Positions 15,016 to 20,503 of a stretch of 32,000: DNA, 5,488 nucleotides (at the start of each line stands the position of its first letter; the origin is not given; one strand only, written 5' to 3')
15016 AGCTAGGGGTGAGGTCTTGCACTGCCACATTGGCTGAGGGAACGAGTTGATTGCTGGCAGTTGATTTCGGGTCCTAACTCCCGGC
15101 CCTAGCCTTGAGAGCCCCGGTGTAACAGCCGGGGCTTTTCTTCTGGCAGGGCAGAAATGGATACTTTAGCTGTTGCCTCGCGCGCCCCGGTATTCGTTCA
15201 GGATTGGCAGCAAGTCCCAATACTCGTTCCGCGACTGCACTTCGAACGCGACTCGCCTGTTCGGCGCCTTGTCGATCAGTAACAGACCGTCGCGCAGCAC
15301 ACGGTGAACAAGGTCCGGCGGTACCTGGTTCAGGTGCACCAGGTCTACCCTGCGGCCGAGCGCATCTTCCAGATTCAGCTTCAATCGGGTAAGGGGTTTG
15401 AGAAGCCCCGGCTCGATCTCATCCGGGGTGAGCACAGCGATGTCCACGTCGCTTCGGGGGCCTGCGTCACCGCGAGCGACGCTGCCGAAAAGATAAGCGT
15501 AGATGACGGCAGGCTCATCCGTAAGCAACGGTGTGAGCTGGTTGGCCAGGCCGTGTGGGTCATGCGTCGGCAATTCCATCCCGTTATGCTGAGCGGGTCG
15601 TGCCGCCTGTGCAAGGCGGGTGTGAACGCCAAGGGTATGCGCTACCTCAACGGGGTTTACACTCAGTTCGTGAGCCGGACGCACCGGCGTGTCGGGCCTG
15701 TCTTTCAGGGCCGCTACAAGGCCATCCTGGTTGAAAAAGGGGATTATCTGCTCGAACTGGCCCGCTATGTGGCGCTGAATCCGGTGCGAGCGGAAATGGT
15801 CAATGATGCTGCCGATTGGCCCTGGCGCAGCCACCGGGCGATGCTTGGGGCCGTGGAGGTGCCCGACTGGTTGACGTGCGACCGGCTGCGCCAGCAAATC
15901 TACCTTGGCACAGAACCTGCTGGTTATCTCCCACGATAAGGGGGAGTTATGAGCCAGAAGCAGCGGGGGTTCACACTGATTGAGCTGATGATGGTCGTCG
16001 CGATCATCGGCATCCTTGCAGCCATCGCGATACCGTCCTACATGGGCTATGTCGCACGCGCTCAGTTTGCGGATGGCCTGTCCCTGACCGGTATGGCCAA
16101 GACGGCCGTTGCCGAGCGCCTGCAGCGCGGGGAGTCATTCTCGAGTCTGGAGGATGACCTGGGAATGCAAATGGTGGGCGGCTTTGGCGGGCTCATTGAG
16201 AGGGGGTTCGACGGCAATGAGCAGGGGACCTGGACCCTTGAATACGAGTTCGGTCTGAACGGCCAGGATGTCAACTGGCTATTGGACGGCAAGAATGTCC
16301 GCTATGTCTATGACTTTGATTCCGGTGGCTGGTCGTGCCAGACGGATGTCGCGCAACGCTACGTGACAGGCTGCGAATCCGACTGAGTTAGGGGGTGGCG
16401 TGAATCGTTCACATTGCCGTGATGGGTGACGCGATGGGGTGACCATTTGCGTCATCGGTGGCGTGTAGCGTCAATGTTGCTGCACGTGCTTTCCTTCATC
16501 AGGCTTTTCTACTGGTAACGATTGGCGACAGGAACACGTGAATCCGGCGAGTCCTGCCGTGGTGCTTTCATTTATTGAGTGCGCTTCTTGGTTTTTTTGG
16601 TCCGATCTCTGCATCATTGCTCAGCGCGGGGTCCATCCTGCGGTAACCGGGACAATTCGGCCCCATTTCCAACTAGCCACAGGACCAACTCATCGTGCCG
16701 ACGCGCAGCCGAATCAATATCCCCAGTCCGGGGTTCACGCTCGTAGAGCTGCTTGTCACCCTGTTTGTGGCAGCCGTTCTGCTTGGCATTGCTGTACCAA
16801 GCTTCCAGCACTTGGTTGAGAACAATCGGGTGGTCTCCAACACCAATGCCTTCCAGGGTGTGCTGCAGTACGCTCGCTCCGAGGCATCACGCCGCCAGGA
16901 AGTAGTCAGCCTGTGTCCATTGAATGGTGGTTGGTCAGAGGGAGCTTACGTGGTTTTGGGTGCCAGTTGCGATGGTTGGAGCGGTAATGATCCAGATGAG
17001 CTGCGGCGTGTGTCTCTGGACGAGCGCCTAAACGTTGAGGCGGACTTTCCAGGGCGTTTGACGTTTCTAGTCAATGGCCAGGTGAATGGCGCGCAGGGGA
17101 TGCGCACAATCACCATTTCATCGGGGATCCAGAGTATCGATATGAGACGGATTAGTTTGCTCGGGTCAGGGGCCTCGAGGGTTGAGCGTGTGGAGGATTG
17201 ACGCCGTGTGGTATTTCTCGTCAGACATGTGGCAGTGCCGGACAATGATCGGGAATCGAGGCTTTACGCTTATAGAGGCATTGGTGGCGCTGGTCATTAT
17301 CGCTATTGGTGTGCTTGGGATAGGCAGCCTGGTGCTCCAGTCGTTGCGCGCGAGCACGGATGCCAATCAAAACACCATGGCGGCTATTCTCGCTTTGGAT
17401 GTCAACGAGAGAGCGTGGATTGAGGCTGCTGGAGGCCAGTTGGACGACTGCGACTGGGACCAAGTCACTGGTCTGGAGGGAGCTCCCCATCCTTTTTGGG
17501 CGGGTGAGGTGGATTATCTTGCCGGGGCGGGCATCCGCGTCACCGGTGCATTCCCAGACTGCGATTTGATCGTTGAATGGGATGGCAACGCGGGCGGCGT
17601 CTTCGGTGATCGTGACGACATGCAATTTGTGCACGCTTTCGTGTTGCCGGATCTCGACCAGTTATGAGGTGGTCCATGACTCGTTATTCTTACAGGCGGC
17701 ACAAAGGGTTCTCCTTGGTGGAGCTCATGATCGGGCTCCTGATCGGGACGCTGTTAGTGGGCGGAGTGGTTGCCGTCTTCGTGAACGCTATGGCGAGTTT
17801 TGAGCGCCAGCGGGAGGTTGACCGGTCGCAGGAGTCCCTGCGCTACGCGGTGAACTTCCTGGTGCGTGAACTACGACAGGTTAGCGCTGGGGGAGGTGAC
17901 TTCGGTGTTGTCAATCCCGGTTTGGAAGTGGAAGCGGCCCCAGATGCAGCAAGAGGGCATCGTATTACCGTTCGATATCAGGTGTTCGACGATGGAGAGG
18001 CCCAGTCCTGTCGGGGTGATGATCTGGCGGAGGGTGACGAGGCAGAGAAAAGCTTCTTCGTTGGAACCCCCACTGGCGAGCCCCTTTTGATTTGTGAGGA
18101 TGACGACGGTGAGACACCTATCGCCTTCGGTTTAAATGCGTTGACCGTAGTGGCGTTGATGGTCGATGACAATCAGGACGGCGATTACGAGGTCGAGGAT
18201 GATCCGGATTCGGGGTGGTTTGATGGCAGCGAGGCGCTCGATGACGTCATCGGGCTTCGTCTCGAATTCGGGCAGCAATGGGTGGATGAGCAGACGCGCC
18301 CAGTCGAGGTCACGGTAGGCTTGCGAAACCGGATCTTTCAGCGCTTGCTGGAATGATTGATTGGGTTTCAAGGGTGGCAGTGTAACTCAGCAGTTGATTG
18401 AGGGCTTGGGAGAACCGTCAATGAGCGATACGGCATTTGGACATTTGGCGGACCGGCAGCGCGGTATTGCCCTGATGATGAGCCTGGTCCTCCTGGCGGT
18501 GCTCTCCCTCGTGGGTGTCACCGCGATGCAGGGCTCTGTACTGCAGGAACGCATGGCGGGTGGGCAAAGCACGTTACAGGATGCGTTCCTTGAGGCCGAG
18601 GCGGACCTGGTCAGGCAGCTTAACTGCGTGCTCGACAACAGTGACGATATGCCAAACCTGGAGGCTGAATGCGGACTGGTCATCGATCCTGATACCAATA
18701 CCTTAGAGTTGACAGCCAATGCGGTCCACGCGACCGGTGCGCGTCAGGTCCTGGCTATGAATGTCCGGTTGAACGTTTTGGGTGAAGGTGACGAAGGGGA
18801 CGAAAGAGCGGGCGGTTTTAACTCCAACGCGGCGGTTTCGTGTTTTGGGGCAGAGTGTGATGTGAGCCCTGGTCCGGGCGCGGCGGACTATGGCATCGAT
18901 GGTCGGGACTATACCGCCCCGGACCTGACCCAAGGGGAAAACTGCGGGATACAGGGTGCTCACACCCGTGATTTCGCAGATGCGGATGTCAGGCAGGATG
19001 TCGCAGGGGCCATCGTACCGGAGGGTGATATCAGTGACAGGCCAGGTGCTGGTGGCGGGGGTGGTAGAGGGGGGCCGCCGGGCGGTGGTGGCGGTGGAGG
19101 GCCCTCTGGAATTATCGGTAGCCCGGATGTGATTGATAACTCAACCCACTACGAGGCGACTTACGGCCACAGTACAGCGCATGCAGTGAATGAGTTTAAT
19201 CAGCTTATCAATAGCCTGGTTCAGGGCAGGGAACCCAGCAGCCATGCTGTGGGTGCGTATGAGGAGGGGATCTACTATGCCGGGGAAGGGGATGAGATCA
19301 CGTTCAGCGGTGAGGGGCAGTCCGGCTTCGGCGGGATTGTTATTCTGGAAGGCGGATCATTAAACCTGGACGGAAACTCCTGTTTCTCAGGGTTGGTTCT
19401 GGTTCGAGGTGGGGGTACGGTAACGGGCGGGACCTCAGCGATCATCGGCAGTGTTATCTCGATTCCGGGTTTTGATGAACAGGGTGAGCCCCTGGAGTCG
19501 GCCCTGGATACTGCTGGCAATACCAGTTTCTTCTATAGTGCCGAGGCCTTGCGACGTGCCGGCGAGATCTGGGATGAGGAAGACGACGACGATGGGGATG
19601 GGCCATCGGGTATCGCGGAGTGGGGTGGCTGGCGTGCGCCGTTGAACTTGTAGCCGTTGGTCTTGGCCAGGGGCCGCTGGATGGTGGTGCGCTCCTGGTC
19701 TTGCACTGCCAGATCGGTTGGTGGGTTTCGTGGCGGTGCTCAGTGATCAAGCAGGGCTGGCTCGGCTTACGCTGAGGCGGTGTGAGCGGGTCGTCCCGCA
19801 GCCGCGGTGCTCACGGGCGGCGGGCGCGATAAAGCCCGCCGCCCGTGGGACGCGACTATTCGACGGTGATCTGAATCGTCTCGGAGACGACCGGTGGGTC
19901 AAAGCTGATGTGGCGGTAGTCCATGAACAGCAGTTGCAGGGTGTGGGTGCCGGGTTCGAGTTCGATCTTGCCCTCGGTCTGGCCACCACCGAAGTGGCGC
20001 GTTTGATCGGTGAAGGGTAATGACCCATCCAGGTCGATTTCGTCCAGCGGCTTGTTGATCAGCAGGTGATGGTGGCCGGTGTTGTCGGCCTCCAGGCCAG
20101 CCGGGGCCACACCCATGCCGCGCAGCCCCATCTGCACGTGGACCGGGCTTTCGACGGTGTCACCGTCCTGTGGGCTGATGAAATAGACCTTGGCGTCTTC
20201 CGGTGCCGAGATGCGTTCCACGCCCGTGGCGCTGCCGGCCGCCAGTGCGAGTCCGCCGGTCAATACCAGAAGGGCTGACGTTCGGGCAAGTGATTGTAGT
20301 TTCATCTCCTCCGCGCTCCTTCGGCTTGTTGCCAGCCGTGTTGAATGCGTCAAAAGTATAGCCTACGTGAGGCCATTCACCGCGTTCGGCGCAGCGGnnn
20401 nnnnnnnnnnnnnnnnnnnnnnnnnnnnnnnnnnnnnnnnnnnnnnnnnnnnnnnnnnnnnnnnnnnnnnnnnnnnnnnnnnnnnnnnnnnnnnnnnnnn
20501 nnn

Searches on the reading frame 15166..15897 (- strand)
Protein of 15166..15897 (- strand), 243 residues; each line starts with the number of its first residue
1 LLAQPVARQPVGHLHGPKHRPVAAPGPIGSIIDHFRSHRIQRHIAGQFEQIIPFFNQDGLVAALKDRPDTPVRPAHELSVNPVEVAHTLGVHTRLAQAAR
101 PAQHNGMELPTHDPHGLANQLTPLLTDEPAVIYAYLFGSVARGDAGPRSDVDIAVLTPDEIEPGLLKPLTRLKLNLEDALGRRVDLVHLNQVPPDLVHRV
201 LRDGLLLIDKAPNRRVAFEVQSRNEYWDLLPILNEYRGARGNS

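Call 67: search_protein_families(library=pfam, proteins=[window:15166-15897:-], max_evalue=0.001)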
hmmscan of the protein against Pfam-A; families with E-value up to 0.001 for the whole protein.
window:15166-15897:- (243 aa): 2 families
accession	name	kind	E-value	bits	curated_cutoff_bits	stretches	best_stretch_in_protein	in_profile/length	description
PF18765.7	Polbeta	-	2.9e-19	69.4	26.9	1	119-211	1-91/93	Polymerase beta, Nucleotidyltransferase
PF01909.29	NTP_transf_2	-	5.5e-11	43.1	21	1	128-200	12-86/93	Nucleotidyltransferase domain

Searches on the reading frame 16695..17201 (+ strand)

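Call 108: search_protein_families(library=pfam, proteins=[window:16695-17201:+], max_evalue=0.001)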
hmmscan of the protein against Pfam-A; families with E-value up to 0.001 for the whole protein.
window:16695-17201:+ (168 aa): 2 families
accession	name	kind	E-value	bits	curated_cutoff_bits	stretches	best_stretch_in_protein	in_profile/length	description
PF12019.13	GspH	-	4.7e-13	50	21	1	50-159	2-108/108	Type II transport protein GspH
PF07963.17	N_methyl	-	1.3e-05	25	21.2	1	13-33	6-26/27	Prokaryotic N-terminal methylation motif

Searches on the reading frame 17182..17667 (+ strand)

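Call 108: search_protein_families(library=pfam, proteins=[window:17182-17667:+], max_evalue=0.001)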
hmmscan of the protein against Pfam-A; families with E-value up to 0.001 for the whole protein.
window:17182-17667:+ (161 aa): 1 family
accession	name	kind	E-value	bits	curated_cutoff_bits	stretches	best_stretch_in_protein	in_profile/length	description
PF07963.17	N_methyl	-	1.3e-07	31.4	21.2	1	25-47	4-26/27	Prokaryotic N-terminal methylation motif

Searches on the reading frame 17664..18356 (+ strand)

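Call 67: search_protein_families(library=pfam, proteins=[window:17664-18356:+], max_evalue=0.001)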
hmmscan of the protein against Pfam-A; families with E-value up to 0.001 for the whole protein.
window:17664-18356:+ (230 aa): 1 family
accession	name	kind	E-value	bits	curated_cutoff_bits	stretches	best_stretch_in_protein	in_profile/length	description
PF07963.17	N_methyl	-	6.4e-07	29.1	21.2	1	11-35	2-26/27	Prokaryotic N-terminal methylation motif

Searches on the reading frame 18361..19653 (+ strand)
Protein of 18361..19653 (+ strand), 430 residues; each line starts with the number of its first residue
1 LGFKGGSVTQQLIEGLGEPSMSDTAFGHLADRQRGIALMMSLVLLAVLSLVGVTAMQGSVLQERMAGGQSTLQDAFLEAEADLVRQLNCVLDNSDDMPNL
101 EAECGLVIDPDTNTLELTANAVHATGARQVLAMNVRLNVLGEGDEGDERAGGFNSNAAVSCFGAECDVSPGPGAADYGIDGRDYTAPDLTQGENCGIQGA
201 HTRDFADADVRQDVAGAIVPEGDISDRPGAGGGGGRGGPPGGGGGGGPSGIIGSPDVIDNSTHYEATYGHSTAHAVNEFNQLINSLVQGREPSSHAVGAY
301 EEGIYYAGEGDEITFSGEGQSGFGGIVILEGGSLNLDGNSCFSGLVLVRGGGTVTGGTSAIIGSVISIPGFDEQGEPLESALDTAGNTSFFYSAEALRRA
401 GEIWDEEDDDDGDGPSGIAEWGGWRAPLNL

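Call 67: search_protein_families(library=pfam, proteins=[window:18361-19653:+], max_evalue=0.001)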
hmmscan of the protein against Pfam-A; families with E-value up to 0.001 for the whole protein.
window:18361-19653:+ (430 aa): 1 family
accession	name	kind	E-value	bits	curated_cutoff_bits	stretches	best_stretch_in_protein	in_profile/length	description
PF14341.11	PilX_N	-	8.9e-15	54.9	25.5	1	34-83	1-50/51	PilX N-terminal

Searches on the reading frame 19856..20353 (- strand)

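Call 108: search_protein_families(library=pfam, proteins=[window:19856-20353:-], max_evalue=0.001)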
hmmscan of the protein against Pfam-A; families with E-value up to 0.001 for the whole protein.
window:19856-20353:- (165 aa): 1 family
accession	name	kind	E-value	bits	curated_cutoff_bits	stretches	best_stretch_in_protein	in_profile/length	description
PF14347.11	DUF4399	-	1.8e-34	118.4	28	1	73-165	1-91/91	Domain of unknown function (DUF4399)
